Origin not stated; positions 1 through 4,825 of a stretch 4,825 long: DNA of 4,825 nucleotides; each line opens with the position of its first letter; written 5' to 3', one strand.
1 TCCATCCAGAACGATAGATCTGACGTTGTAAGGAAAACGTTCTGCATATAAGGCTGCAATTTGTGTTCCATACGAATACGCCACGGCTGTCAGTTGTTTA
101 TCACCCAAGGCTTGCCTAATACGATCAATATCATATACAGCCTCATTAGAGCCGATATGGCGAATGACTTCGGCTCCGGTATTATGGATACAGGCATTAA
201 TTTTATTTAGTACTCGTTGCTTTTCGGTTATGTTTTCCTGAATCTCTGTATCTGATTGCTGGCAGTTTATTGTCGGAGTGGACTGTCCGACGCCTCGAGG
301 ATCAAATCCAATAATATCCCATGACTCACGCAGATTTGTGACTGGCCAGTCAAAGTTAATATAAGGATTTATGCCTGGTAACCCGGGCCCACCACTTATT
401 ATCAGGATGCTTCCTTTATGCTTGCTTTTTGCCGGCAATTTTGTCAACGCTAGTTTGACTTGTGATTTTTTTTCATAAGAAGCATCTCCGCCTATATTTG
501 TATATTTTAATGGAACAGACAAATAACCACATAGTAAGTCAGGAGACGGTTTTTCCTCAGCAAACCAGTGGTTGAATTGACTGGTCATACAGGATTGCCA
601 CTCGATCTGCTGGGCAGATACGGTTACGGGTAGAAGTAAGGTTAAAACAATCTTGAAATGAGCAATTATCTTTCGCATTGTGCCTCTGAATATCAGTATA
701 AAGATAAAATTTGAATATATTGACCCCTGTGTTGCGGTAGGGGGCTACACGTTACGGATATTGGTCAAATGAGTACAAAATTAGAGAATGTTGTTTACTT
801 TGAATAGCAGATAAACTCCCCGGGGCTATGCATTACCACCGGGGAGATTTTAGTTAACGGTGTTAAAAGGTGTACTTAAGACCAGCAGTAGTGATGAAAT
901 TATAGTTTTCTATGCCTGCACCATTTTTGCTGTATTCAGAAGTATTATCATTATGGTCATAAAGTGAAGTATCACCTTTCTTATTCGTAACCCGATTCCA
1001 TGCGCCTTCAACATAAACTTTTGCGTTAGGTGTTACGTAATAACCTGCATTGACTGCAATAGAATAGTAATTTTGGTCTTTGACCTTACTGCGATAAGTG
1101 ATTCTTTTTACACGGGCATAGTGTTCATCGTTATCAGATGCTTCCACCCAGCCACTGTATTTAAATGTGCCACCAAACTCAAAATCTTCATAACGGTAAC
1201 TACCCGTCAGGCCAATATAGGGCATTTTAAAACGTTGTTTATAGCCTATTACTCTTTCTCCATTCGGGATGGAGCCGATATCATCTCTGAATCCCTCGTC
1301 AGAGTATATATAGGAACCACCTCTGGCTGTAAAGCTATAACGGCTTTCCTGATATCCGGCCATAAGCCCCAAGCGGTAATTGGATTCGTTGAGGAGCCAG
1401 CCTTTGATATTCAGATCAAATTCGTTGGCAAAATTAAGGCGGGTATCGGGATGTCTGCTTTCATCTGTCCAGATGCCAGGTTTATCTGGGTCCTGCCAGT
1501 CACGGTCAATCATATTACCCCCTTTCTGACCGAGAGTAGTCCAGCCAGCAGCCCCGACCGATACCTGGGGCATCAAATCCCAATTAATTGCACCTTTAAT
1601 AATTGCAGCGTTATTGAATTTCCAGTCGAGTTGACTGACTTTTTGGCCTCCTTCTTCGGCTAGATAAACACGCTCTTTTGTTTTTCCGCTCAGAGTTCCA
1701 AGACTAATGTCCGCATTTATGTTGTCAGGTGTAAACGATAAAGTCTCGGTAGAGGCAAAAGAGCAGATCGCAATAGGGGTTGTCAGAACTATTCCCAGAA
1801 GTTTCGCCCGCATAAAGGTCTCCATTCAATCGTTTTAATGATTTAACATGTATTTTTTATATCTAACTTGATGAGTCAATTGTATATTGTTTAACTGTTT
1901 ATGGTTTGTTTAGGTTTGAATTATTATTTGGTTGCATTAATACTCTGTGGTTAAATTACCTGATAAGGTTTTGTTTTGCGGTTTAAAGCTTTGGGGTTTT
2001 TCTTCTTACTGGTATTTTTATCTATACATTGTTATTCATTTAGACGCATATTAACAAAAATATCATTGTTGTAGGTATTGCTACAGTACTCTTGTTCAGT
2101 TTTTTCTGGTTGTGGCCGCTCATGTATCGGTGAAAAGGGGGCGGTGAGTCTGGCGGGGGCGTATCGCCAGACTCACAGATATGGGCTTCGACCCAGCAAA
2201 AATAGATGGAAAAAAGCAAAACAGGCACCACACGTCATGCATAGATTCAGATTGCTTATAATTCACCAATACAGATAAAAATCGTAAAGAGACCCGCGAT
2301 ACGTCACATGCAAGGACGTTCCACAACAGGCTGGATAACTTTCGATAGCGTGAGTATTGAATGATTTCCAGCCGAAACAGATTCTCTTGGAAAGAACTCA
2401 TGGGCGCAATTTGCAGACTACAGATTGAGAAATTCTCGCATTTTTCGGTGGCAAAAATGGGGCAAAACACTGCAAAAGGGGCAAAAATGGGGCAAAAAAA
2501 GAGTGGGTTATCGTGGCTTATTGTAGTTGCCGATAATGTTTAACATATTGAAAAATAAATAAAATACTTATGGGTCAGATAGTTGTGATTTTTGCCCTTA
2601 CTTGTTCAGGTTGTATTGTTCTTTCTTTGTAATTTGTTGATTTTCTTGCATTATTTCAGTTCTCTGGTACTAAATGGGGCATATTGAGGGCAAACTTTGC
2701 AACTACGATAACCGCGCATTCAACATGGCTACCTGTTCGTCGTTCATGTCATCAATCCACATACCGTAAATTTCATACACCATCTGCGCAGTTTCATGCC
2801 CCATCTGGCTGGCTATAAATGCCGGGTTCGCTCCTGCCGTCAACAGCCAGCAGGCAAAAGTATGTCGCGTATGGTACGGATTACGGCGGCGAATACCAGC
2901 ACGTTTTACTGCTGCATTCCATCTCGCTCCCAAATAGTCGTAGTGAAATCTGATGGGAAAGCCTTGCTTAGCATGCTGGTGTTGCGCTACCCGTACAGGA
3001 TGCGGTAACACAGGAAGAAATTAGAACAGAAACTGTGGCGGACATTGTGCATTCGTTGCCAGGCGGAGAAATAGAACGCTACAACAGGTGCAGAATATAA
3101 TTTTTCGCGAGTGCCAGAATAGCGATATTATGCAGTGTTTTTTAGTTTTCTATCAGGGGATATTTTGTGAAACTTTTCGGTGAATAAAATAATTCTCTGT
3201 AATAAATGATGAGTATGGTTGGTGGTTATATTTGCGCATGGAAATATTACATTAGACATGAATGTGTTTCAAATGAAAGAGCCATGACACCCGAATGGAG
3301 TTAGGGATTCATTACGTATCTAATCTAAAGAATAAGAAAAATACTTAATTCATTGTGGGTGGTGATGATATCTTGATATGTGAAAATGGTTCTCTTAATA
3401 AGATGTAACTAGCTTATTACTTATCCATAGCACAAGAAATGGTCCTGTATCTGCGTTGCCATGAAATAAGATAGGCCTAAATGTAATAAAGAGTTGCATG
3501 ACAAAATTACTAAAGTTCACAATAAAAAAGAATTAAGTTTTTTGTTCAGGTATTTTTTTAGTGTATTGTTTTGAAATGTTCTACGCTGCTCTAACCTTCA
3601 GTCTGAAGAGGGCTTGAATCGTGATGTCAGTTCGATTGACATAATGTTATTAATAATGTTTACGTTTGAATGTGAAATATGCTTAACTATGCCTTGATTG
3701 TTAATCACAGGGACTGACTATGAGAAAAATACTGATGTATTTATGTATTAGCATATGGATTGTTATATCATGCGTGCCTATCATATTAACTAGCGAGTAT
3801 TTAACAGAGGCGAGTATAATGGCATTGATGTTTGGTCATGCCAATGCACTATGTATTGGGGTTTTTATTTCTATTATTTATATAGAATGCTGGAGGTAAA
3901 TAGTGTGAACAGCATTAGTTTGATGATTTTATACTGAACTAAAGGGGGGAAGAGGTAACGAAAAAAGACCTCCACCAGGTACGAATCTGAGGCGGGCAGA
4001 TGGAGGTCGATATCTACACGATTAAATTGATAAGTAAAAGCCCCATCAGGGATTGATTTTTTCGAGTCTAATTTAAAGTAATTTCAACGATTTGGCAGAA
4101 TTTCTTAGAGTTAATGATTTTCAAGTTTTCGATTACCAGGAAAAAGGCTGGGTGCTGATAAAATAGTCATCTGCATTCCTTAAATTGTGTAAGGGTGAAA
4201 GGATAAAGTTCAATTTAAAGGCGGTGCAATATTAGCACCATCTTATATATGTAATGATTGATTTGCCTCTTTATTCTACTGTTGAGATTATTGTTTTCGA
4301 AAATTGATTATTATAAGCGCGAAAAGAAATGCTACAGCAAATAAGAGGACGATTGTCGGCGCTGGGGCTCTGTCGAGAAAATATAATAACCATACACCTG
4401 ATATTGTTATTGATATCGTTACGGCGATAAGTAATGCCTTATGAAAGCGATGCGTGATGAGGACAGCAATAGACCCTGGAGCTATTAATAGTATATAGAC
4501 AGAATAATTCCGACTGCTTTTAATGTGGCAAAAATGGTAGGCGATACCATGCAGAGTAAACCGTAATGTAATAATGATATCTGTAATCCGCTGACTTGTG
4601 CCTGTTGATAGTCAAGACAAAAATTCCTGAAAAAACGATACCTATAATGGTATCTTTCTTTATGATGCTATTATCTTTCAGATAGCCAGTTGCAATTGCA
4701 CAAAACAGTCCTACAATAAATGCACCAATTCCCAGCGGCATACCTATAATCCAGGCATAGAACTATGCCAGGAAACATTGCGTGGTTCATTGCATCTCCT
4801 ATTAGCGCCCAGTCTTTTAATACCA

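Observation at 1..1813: ompT paired with a secreted S33-type hydrolase in a non-K-12 context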

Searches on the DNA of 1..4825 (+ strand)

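Call 4: search_dna_similar(query=window:1-4825:+, collection=ecoli_genomes, mode=near, max_rows=30)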
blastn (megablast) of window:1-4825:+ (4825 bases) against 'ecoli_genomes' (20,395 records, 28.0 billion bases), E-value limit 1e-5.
Records with a match: 4023; places in all: 8108; records where one place covers at least 80% of the query: 13.
Genomes with a match: 3943 of 5426; with a place that covers at least 80% of the query: 13. Places per genome that has any: lowest 1, median 2, highest 5. On chromosomes: 8002 places; on plasmids: 106.
Best place of each record, by identity: >=99% 426; 95-99% 1462; 90-95% 1911; 80-90% 161; 60-80% 63.
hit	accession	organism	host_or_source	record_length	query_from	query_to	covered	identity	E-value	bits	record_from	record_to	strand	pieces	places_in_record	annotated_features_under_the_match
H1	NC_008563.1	Escherichia coli APEC O1 strain APEC O1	lesion site (lung) of a dead turkey ...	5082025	1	4825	100%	100.0%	0e+0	8911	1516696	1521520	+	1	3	omptin family outer membrane protease | alpha/beta hydrolase | metal ABC transporter permease | tyrosine-type recombinase/integrase | DUF1627 domain-containing protein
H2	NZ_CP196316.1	Escherichia coli strain AH19B041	Homo sapiens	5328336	1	4825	100%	99.3%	0e+0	8726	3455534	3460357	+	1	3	omptin family outer membrane protease | alpha/beta hydrolase | metal ABC transporter permease | tyrosine-type recombinase/integrase | DUF1627 domain-containing protein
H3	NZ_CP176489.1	Escherichia coli strain N1420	Homo sapiens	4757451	1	4825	100%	99.0%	0e+0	8645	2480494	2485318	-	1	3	omptin family outer membrane protease | alpha/beta hydrolase | metal ABC transporter permease | tyrosine-type recombinase/integrase | DUF1627 domain-containing protein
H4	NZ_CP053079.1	Escherichia coli strain K56-43-un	Homo sapiens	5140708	1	4825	100%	99.0%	0e+0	8634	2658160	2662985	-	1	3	omptin family outer membrane protease | alpha/beta hydrolase | metal ABC transporter permease | tyrosine-type recombinase/integrase | DUF1627 domain-containing protein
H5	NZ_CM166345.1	Escherichia coli strain CH4811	Homo sapiens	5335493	1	4825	100%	98.9%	0e+0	8615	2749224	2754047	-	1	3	omptin family outer membrane protease | alpha/beta hydrolase | metal ABC transporter permease | tyrosine-type recombinase/integrase | DUF1627 domain-containing protein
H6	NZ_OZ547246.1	Escherichia coli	Homo sapiens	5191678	1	4825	100%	98.9%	0e+0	8615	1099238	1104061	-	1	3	omptin family outer membrane protease | alpha/beta hydrolase | metal ABC transporter permease | tyrosine-type recombinase/integrase | DUF1627 domain-containing protein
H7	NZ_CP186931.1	Escherichia coli strain DLL7555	clinical isolate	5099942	1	4825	100%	98.9%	0e+0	8610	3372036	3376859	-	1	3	omptin family outer membrane protease | alpha/beta hydrolase | metal ABC transporter permease | tyrosine-type recombinase/integrase | DUF1627 domain-containing protein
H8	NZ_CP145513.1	Escherichia coli strain L1PEag1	cape gooseberry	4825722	1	4825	100%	98.5%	0e+0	8512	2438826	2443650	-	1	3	omptin family outer membrane protease | alpha/beta hydrolase | metal ABC transporter permease | tyrosine-type recombinase/integrase | DUF1627 domain-containing protein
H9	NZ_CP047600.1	Escherichia coli O84:H7 strain Trh52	Homo sapiens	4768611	1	4825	100%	97.9%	0e+0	8342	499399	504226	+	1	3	ompT: omptin family outer membrane protease | alpha/beta hydrolase | metal ABC transporter permease | tyrosine-type recombinase/integrase | DUF1627 domain-containing protein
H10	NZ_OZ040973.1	Escherichia coli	-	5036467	1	4825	100%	97.4%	0e+0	8202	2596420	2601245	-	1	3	ompT: omptin family outer membrane protease OmpT | alpha/beta hydrolase | metal ABC transporter permease | tyrosine-type recombinase/integrase | DUF1627 domain-containing protein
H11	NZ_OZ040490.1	Escherichia coli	-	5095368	1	4825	100%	97.4%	0e+0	8202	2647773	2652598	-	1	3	ompT: omptin family outer membrane protease OmpT | alpha/beta hydrolase | metal ABC transporter permease | tyrosine-type recombinase/integrase | DUF1627 domain-containing protein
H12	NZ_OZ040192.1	Escherichia coli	-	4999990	1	4825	100%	97.4%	0e+0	8202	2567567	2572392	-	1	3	ompT: omptin family outer membrane protease OmpT | alpha/beta hydrolase | metal ABC transporter permease | tyrosine-type recombinase/integrase | DUF1627 domain-containing protein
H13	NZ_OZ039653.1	Escherichia coli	-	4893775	1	4825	100%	97.4%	0e+0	8202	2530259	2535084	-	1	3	ompT: omptin family outer membrane protease OmpT | alpha/beta hydrolase | metal ABC transporter permease | tyrosine-type recombinase/integrase | DUF1627 domain-containing protein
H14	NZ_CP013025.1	Escherichia coli strain 2009C-3133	Homo sapiens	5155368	1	2644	55%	96.4%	0e+0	4359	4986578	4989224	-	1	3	ompT: omptin family outer membrane protease OmpT | alpha/beta hydrolase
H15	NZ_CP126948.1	Escherichia coli O78:H4 strain APEC E14033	Gallus gallus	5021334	1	2644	55%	96.4%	0e+0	4353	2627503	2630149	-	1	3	ompT: omptin family outer membrane protease OmpT | alpha/beta hydrolase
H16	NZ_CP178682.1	Escherichia coli strain VTB97379v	Chicken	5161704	1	2644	55%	96.4%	0e+0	4353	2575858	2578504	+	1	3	ompT: omptin family outer membrane protease OmpT | alpha/beta hydrolase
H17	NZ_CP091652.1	Escherichia coli strain KMi025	river water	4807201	1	2644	55%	96.3%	0e+0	4348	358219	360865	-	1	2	ompT: omptin family outer membrane protease OmpT | alpha/beta hydrolase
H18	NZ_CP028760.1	Escherichia coli strain A14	Virginia opossum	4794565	1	2644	55%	96.3%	0e+0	4348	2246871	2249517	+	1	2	ompT: omptin family outer membrane protease OmpT | alpha/beta hydrolase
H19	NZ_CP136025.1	Escherichia coli strain GDSC2BY4G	vegetable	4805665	1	2644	55%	96.3%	0e+0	4348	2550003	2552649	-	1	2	ompT: omptin family outer membrane protease OmpT | alpha/beta hydrolase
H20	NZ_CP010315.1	Escherichia coli strain 789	Turkey with septicemic infection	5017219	1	2644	55%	96.2%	0e+0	4325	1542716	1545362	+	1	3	ompT: omptin family outer membrane protease OmpT | alpha/beta hydrolase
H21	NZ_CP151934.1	Escherichia coli strain 8178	Mus musculus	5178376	2406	4825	50%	98.6%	0e+0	4314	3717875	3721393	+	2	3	IS630-like element ISEc40 family transposase | metal ABC transporter permease (x2) | tyrosine-type recombinase/integrase | DUF1627 domain-containing protein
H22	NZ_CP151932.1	Escherichia coli strain 8178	Mus musculus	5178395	2406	4825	50%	98.6%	0e+0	4314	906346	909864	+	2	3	IS630-like element ISEc40 family transposase | metal ABC transporter permease (x2) | tyrosine-type recombinase/integrase | DUF1627 domain-containing protein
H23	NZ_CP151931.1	Escherichia coli strain 8178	Mus musculus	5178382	2406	4825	50%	98.6%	0e+0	4314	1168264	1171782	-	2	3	IS630-like element ISEc40 family transposase | metal ABC transporter permease (x2) | tyrosine-type recombinase/integrase | DUF1627 domain-containing protein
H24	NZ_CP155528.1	Escherichia coli strain 3-72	Mus musculus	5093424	2406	4825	50%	98.6%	0e+0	4308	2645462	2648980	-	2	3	IS630-like element ISEc40 family transposase | metal ABC transporter permease (x2) | tyrosine-type recombinase/integrase | DUF1627 domain-containing protein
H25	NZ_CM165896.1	Escherichia coli strain N31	Homo sapiens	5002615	2449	4825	49%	99.5%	0e+0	4318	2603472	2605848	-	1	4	metal ABC transporter permease | tyrosine-type recombinase/integrase | DUF1627 domain-containing protein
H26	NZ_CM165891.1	Escherichia coli strain N41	Homo sapiens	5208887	2449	4825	49%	99.5%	0e+0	4318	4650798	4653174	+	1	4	metal ABC transporter permease | tyrosine-type recombinase/integrase | DUF1627 domain-containing protein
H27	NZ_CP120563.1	Escherichia coli strain H22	Homo sapiens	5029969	2449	4825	49%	98.8%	0e+0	4229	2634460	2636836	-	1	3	metal ABC transporter permease | tyrosine-type recombinase/integrase | DUF1627 domain-containing protein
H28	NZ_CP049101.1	Escherichia coli strain EC28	Homo sapiens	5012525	2423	4825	50%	97.6%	0e+0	4117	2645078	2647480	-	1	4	metal ABC transporter permease | tyrosine-type recombinase/integrase | DUF1627 domain-containing protein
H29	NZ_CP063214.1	Escherichia coli strain ERP001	Red panda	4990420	2449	4825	49%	98.7%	0e+0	4211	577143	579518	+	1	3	metal ABC transporter permease | tyrosine-type recombinase/integrase | DUF1627 domain-containing protein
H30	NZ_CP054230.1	Escherichia coli strain EcPF14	Homo sapiens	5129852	2449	4825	49%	98.6%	0e+0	4205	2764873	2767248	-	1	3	metal ABC transporter permease | tyrosine-type recombinase/integrase | DUF1627 domain-containing protein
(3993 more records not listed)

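Call 5: search_dna_similar(query=window:1-4825:+, collection=plasmids, mode=near, max_rows=30)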
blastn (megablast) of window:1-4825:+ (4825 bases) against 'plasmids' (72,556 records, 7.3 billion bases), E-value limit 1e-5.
Records with a match: 208; places in all: 208; records where one place covers at least 80% of the query: 0.
Best place of each record, by identity: >=99% 1; 95-99% 17; 90-95% 7; 80-90% 23; 60-80% 160.
By first word of the organism name: Escherichia 202; Salmonella 4; Shigella 2.
By predicted mobility (MOB-suite, as given by PLSDB): conjugative 185; non-mobilizable 17; mobilizable 6.
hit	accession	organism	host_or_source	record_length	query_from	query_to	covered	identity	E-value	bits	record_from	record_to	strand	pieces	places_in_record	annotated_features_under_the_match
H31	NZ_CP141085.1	Escherichia coli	Homo sapiens,Infected Human Urine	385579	2602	4825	46%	99.1%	0e+0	4000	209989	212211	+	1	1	ttcA: tRNA 2-thiocytidine(32) synthetase TtcA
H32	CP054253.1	Escherichia coli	Homo sapiens,bone infection of foot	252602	2602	4825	46%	98.6%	0e+0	3928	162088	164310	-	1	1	none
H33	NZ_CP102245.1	Escherichia coli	Homo sapiens,blood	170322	1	1889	39%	98.7%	0e+0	3350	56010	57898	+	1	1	omptin family outer membrane protease | alpha/beta hydrolase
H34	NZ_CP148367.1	Escherichia coli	Homo sapiens,single cell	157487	1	1889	39%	98.7%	0e+0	3350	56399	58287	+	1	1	omptin family outer membrane protease | alpha/beta hydrolase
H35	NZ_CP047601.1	Escherichia coli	Homo sapiens,feces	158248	1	1889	39%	98.5%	0e+0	3334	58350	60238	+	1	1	omptin family outer membrane protease | alpha/beta hydrolase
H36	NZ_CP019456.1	Escherichia coli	Homo sapiens,fecal sample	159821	1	1889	39%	98.5%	0e+0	3328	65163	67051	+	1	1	omptin family outer membrane protease | alpha/beta hydrolase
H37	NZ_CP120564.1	Escherichia coli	Homo sapiens,isolate,feces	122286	1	1889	39%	98.3%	0e+0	3312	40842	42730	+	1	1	omptin family outer membrane protease | alpha/beta hydrolase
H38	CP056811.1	Escherichia coli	culture,Wastewater effluent sample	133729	1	1889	39%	98.3%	0e+0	3306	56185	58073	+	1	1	omptin family outer membrane protease | alpha/beta hydrolase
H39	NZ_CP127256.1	Escherichia coli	Coturnix coturnix,Cell culture,feces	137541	1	1889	39%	98.3%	0e+0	3304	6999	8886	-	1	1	alpha/beta hydrolase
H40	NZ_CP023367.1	Escherichia coli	canine,whole organism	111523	1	1889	39%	98.2%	0e+0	3299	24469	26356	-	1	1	omptin family outer membrane protease | alpha/beta hydrolase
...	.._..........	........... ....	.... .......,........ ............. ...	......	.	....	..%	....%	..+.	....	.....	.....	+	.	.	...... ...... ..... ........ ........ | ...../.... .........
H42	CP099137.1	Escherichia coli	culture,Pooled soil sample collected ...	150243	1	1889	39%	98.1%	0e+0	3295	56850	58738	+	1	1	omptin family outer membrane protease | alpha/beta hydrolase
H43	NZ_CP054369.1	Escherichia coli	Homo sapiens,whole organism,rectal swab ...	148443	1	1889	39%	98.1%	0e+0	3290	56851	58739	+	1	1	omptin family outer membrane protease | alpha/beta hydrolase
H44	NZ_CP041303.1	Escherichia coli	Homo sapiens,urine from healthy adult ...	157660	1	1889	39%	97.9%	0e+0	3273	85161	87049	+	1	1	alpha/beta hydrolase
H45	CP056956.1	Escherichia coli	culture,Pooled pig faecal samples ...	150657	1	1889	39%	97.9%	0e+0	3267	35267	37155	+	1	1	alpha/beta hydrolase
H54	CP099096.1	Escherichia coli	culture,Pooled faeces sample collected ...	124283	872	1705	17%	83.0%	0e+0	750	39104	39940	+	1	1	omptin family outer membrane protease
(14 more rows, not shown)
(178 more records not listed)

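Call 6: get_annotated_region(hit=H1, flank=15000)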
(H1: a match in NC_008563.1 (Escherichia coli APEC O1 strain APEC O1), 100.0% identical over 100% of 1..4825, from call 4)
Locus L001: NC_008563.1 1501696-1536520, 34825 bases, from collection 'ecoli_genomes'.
description: Escherichia coli APEC O1, complete sequence
organism: Escherichia coli APEC O1 strain APEC O1 (NCBI taxid 405955)
replicon: chromosome; assembly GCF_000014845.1
host: -; source: lesion site (lung) of a dead turkey with colibacillosis; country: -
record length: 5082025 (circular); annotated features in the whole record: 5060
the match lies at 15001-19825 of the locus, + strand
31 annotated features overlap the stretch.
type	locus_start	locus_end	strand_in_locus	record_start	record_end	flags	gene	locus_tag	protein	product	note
CDS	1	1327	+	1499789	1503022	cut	-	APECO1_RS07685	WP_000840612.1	phage tail tape measure protein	-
CDS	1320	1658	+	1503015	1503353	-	-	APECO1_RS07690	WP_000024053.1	phage tail protein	-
CDS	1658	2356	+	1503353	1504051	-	-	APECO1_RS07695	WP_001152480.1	phage minor tail protein L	-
CDS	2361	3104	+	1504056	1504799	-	-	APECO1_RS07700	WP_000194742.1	C40 family peptidase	-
CDS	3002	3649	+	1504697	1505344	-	-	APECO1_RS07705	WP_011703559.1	tail assembly protein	-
CDS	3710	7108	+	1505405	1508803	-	gpJ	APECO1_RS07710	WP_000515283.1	phage attachment tail tip protein J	-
CDS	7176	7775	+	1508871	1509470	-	-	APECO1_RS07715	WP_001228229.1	Ail/Lom family outer membrane beta-barrel protein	-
CDS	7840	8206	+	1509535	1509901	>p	-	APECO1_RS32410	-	prophage tail fiber N-terminal domain-containing protein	incomplete; partial in the middle of a contig; missing C-terminus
CDS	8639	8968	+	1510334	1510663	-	-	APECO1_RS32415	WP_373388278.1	phage tail protein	-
CDS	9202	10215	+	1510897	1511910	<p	-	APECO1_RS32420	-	prophage tail fiber N-terminal domain-containing protein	incomplete; partial in the middle of a contig; missing N-terminus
CDS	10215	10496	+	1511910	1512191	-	-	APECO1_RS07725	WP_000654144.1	hypothetical protein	-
CDS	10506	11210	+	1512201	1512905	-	-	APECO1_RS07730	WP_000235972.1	tail fiber domain-containing protein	-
CDS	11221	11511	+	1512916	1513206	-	-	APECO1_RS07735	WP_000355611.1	hypothetical protein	-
CDS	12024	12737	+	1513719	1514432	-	cdtA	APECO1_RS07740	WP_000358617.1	cytolethal distending toxin type IV subunit CdtA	-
CDS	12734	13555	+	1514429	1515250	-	cdtB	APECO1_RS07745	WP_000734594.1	cytolethal distending toxin type IV nuclease subunit CdtB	-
CDS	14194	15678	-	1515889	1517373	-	-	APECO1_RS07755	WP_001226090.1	alpha/beta hydrolase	-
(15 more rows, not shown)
